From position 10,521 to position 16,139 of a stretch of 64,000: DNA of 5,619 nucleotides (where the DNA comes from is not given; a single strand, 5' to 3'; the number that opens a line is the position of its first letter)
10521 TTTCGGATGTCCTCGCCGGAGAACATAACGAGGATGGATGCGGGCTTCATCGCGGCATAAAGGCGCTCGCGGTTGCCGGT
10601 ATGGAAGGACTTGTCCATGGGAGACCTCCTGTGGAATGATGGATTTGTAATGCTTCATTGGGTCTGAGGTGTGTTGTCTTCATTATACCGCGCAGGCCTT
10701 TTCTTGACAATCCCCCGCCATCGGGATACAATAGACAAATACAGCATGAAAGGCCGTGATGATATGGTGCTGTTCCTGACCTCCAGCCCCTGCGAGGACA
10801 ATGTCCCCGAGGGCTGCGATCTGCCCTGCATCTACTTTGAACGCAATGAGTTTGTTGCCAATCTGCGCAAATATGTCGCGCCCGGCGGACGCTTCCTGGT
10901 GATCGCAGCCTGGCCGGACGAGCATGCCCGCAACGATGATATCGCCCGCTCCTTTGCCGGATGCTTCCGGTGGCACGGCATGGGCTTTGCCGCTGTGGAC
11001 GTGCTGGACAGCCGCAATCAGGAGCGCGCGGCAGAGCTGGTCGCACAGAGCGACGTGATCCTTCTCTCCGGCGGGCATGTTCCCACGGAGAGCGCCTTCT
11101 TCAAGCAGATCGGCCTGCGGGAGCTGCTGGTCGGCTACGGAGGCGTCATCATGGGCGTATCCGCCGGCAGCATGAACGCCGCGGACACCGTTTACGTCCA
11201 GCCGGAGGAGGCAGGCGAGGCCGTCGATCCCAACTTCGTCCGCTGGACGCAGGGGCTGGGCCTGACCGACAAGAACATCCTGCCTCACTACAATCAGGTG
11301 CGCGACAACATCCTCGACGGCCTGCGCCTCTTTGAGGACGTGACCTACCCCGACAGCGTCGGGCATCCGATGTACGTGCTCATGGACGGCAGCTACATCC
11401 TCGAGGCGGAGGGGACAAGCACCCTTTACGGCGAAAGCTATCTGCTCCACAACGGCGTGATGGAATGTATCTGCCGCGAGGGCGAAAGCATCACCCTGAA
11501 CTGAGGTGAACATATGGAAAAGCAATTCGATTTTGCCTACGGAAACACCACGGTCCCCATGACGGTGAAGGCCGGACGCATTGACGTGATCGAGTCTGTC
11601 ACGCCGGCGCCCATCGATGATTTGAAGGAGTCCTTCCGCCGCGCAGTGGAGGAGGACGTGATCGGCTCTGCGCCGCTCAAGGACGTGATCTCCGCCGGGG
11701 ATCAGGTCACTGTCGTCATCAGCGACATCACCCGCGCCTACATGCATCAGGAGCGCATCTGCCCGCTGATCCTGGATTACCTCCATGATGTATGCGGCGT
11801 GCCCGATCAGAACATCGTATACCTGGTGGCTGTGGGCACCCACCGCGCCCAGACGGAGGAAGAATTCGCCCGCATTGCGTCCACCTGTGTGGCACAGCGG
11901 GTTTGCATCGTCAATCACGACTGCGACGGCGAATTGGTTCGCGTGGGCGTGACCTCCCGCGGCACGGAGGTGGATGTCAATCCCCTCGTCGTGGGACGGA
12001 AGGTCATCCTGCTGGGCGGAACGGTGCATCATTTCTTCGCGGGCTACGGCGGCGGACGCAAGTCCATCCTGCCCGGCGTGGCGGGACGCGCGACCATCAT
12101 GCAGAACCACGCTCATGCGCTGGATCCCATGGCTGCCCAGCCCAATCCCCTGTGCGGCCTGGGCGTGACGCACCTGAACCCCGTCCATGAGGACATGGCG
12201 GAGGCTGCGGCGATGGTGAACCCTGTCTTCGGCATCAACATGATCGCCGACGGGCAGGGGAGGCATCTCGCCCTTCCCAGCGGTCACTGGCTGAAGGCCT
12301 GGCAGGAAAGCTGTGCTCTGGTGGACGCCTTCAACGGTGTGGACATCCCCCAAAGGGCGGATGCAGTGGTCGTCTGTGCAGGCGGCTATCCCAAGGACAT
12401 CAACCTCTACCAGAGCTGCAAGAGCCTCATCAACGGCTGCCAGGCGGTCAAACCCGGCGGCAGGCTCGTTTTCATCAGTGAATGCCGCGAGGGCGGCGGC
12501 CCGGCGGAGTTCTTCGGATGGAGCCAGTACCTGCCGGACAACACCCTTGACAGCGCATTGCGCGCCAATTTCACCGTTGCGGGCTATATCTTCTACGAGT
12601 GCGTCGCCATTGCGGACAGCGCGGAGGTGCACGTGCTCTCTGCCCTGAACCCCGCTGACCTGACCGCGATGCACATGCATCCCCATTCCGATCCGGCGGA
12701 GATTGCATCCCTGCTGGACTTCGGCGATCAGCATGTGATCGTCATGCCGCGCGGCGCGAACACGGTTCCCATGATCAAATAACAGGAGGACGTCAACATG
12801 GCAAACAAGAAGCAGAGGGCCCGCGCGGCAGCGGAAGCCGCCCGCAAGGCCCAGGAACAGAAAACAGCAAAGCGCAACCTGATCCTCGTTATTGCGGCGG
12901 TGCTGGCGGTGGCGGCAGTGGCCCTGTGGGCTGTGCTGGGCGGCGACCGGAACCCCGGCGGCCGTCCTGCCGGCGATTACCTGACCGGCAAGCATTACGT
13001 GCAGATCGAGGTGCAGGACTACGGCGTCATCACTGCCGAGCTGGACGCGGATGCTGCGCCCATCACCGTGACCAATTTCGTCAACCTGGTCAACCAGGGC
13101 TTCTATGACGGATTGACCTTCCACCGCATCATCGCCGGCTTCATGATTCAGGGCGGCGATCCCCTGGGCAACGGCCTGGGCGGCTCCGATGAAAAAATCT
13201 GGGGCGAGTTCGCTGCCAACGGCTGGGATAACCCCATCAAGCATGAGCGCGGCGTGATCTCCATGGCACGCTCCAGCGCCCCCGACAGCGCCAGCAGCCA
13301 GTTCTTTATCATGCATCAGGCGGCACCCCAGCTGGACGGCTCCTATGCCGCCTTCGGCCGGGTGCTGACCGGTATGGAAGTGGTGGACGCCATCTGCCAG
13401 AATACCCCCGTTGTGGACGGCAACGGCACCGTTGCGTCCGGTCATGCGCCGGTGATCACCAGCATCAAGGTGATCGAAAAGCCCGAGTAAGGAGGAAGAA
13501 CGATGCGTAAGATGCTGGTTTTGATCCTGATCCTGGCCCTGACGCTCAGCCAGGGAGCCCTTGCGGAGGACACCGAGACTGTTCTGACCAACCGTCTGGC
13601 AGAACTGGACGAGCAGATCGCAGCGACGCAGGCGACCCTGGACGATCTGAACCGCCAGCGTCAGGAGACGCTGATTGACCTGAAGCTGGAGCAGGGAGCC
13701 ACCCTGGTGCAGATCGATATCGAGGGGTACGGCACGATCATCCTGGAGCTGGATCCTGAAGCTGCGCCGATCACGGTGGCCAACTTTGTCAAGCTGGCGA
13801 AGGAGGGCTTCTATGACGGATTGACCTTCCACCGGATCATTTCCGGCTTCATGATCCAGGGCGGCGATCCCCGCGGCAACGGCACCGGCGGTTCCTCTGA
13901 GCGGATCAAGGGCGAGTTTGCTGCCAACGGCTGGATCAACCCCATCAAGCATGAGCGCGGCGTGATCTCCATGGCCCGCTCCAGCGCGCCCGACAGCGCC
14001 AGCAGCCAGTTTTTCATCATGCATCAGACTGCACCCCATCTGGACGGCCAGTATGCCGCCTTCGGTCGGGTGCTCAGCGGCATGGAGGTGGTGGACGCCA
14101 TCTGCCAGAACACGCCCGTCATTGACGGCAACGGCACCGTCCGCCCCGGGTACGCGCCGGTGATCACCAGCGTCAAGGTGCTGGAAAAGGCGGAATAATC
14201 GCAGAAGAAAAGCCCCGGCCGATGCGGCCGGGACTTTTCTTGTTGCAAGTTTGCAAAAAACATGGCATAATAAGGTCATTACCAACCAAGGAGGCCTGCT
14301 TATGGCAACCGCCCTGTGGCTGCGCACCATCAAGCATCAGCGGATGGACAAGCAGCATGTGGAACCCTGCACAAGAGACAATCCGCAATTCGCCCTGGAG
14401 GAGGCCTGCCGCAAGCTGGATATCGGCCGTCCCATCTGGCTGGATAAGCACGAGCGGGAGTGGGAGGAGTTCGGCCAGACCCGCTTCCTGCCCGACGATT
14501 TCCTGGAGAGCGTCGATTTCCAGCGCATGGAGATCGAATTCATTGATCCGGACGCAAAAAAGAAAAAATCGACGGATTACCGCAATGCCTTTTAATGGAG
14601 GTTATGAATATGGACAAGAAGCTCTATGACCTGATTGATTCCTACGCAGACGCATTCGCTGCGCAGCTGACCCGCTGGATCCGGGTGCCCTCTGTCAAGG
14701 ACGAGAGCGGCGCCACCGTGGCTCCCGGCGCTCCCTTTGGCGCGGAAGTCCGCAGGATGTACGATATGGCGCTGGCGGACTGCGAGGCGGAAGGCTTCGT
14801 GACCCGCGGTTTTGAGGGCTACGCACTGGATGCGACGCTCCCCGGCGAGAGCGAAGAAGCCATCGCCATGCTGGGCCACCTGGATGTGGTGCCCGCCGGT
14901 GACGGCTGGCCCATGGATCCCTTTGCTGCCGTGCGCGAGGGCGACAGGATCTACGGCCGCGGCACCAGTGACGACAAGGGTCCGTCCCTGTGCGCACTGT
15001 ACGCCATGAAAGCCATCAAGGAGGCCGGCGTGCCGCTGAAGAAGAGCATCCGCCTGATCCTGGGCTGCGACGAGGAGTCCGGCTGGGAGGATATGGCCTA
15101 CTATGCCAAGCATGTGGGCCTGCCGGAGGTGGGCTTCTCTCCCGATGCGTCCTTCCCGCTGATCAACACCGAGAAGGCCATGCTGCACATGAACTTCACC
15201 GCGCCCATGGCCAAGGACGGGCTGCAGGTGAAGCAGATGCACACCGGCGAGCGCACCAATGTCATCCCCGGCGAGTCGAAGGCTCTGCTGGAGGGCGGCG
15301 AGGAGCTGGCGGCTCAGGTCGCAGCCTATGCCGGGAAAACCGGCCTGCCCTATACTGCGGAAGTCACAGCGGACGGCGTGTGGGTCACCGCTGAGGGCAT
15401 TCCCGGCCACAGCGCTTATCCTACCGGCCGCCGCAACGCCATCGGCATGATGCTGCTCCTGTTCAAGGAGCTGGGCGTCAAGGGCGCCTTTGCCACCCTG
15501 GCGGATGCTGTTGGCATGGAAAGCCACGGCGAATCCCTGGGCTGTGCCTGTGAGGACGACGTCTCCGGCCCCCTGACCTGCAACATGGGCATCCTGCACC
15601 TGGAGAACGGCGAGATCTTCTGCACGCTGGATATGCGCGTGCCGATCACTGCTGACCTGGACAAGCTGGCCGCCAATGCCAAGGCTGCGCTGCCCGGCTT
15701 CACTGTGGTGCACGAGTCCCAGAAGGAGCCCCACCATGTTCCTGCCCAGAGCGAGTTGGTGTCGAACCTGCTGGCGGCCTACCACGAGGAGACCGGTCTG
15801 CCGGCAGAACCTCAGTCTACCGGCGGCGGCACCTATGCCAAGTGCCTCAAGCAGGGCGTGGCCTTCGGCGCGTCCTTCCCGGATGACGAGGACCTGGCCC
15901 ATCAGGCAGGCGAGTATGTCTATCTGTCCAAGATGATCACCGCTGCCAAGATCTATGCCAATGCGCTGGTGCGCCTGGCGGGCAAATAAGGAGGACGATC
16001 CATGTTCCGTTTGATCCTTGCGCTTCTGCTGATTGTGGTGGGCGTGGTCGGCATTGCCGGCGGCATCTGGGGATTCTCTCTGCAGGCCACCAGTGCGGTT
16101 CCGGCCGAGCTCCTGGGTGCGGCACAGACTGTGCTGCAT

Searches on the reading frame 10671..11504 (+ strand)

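Call 48: search_protein_families(library=pfam, proteins=[window:10671-11504:+], max_evalue=0.00001)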
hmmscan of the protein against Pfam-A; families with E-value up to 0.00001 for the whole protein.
window:10671-11504:+ (277 aa): 1 family
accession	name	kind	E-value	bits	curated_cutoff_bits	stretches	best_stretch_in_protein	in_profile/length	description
PF03575.23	Peptidase_S51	-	7.8e-09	35.9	23.9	1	89-214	46-174/206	Peptidase family S51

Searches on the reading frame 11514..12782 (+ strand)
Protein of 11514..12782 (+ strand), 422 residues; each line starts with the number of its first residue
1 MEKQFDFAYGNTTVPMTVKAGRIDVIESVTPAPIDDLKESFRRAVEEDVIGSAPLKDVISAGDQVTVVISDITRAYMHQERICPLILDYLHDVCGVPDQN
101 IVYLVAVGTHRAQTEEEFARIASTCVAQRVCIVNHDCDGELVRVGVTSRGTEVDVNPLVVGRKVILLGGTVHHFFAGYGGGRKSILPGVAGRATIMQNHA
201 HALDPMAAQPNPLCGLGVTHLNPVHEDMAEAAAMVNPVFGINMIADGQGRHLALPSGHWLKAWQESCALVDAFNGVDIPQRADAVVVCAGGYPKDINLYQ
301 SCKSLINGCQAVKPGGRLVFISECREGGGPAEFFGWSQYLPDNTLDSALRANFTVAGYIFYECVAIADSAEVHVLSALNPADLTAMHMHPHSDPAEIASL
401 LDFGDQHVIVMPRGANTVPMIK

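Call 48: search_protein_families(library=pfam, proteins=[window:11514-12782:+], max_evalue=0.00001)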
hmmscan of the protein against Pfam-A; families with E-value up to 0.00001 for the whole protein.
window:11514-12782:+ (422 aa): 2 families
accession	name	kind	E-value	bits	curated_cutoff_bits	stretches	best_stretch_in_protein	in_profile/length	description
PF09861.14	Lar_N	-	3.1e-53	180.5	23.3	1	9-205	1-199/204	Lactate racemase N-terminal domain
PF21113.2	LarA_C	-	4.3e-11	43.4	25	1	280-338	4-62/152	Lactate racemase C-terminal domain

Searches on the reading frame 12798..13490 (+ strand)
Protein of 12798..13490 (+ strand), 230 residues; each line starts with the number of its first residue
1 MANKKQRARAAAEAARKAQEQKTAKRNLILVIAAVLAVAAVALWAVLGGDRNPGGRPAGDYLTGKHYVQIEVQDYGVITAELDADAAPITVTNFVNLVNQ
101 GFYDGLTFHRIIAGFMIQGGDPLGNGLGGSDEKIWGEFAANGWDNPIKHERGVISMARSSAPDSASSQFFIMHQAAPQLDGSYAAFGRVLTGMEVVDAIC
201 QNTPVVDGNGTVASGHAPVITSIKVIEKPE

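Call 48: search_protein_families(library=pfam, proteins=[window:12798-13490:+], max_evalue=0.00001)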
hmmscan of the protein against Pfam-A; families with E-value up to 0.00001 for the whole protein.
window:12798-13490:+ (230 aa): 1 family
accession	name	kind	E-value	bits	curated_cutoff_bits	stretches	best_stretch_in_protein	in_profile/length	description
PF00160.26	Pro_isomerase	-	3.3e-45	154.6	21.7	1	67-206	1-140/159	Cyclophilin type peptidyl-prolyl cis-trans isomerase/CLD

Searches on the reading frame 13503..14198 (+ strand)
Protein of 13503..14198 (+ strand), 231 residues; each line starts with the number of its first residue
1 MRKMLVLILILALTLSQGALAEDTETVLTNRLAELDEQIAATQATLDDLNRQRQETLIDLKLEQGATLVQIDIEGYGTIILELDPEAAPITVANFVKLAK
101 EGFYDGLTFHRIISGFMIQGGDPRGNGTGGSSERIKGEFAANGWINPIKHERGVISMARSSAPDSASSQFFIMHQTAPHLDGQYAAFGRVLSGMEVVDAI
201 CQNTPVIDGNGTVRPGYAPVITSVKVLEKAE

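Call 49: search_protein_families(library=pfam, proteins=[window:13503-14198:+], max_evalue=0.00001)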
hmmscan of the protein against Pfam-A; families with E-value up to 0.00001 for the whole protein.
window:13503-14198:+ (231 aa): 1 family
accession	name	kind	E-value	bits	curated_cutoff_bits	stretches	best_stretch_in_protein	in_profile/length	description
PF00160.26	Pro_isomerase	-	4.2e-48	164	21.7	1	69-226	2-159/159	Cyclophilin type peptidyl-prolyl cis-trans isomerase/CLD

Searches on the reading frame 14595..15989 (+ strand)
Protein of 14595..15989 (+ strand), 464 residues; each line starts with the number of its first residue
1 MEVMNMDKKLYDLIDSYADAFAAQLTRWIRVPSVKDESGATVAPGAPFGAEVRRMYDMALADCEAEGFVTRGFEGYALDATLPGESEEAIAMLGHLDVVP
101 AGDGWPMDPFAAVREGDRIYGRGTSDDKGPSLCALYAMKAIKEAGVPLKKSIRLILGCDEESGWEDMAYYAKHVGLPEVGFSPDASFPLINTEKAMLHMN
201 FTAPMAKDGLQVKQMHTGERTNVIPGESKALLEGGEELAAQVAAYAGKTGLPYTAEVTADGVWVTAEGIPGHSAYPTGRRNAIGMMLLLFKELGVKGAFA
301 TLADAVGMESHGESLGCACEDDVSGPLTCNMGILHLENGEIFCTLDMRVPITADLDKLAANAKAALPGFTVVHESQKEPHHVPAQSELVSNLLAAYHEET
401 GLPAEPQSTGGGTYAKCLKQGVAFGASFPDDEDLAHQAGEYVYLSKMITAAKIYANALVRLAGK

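Call 49: search_protein_families(library=pfam, proteins=[window:14595-15989:+], max_evalue=0.00001)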
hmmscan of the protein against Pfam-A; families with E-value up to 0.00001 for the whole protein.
window:14595-15989:+ (464 aa): 1 family
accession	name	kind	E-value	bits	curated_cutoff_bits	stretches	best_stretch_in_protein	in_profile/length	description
PF01546.33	Peptidase_M20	-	1.6e-28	100.5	24.6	1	93-458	3-204/206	Peptidase family M20/M25/M40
